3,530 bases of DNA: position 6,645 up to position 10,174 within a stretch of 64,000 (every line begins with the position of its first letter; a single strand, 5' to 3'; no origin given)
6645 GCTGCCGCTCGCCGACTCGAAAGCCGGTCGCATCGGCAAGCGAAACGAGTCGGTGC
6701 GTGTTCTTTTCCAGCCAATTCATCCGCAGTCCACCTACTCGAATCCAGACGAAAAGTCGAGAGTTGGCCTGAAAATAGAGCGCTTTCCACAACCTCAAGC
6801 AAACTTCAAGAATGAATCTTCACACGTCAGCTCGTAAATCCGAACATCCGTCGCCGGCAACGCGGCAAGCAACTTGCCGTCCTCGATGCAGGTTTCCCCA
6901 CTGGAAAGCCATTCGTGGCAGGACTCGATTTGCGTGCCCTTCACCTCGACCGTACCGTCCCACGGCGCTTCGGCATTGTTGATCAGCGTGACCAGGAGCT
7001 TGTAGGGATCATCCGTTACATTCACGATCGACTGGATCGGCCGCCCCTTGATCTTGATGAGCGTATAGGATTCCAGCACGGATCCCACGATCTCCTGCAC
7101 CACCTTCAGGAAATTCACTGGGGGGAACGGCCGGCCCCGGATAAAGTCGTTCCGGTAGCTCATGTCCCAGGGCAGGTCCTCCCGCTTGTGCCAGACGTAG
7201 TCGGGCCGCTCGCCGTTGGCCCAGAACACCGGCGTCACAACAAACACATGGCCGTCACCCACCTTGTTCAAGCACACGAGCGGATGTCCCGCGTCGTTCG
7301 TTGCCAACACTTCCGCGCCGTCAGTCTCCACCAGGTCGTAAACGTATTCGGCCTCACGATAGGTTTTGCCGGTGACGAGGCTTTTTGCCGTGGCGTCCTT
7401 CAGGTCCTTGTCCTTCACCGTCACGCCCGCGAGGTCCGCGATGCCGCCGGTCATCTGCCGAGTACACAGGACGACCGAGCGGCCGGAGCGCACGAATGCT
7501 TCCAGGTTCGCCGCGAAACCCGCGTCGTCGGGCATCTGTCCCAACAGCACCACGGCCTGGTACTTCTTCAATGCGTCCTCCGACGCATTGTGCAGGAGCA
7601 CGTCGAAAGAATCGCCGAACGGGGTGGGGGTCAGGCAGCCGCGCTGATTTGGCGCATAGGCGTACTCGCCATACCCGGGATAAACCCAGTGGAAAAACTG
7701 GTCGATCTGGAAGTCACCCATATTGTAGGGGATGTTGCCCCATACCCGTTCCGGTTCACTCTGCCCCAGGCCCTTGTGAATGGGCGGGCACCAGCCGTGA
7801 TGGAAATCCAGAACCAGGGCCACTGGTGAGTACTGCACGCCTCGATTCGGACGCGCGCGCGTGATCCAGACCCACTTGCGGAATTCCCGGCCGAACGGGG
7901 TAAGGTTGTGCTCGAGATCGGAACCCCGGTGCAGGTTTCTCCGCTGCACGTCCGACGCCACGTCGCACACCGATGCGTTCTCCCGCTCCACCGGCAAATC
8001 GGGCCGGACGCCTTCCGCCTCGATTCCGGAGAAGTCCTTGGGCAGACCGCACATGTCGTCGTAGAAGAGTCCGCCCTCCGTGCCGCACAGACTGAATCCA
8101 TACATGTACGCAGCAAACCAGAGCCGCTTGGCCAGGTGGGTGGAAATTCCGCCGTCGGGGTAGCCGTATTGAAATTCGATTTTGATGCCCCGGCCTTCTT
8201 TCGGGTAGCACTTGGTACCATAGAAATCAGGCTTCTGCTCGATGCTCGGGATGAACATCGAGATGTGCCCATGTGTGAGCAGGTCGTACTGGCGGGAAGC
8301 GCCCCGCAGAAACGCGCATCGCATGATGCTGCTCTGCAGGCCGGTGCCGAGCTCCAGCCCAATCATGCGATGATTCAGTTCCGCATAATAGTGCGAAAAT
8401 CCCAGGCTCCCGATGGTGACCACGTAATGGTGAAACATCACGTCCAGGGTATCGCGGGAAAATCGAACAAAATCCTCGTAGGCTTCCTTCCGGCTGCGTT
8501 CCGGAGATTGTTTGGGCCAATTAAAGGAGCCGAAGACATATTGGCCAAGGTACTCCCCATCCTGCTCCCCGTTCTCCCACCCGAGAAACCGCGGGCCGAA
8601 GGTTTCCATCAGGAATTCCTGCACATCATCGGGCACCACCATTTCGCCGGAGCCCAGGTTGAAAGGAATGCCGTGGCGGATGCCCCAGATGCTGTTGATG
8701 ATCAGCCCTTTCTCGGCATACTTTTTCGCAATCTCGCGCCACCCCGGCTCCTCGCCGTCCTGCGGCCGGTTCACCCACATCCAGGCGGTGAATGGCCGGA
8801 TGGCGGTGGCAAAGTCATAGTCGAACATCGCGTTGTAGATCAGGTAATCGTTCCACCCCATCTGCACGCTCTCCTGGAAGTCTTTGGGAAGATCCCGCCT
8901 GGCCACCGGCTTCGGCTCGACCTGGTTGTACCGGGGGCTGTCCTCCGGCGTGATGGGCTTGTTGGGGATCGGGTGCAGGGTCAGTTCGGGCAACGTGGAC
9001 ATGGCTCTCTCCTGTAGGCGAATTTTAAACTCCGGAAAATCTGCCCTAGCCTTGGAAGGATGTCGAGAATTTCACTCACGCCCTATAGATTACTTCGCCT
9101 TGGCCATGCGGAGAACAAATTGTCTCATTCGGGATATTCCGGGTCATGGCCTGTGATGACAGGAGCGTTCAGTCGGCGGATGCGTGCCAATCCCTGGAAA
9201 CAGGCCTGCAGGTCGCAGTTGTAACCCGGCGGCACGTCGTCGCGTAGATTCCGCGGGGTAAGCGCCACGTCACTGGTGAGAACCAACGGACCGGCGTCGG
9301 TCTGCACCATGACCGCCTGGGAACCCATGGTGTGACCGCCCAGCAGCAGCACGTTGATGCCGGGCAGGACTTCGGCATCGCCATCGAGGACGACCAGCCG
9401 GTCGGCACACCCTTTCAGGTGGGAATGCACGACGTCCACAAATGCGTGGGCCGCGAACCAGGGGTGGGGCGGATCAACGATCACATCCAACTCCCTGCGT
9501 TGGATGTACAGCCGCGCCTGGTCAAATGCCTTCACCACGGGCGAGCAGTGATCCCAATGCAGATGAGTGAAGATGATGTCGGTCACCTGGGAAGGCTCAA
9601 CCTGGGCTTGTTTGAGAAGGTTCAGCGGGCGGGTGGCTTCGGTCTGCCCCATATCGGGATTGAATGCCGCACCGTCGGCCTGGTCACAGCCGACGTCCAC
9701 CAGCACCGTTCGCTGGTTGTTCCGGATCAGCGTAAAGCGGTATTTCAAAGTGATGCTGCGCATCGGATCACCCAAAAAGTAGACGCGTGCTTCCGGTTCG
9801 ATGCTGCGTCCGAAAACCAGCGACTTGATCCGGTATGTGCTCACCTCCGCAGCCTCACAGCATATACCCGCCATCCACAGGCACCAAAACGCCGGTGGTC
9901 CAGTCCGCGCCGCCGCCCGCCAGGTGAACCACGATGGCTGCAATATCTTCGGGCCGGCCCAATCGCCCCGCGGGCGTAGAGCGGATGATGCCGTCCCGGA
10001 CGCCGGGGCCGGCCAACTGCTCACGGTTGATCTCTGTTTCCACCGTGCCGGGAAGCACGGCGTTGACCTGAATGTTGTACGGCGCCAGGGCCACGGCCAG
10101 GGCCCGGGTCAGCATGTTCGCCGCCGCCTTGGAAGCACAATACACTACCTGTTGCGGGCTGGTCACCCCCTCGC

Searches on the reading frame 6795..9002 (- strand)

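Call 29: search_protein_families(library=pfam, proteins=[window:6795-9002:-], max_evalue=0.01)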
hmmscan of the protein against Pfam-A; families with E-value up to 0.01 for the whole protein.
window:6795-9002:- (735 aa): 2 families
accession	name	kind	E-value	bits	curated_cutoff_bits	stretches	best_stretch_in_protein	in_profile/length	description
PF08532.16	Glyco_hydro_42M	-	4.7e-05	23.4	25.8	1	510-589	87-184/207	Beta-galactosidase trimerisation domain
PF24157.1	DUF7408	-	0.001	19.5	27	1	494-587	53-150/174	Domain of unknown function (DUF7408)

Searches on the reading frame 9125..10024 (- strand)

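Call 29: search_protein_families(library=pfam, proteins=[window:9125-10024:-], max_evalue=0.01)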
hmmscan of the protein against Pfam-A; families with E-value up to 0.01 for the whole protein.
window:9125-10024:- (299 aa): 1 family
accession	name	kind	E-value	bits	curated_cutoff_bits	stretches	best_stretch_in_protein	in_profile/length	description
PF00753.33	Lactamase_B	-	4e-16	60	22.7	1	98-290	9-192/196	Metallo-beta-lactamase superfamily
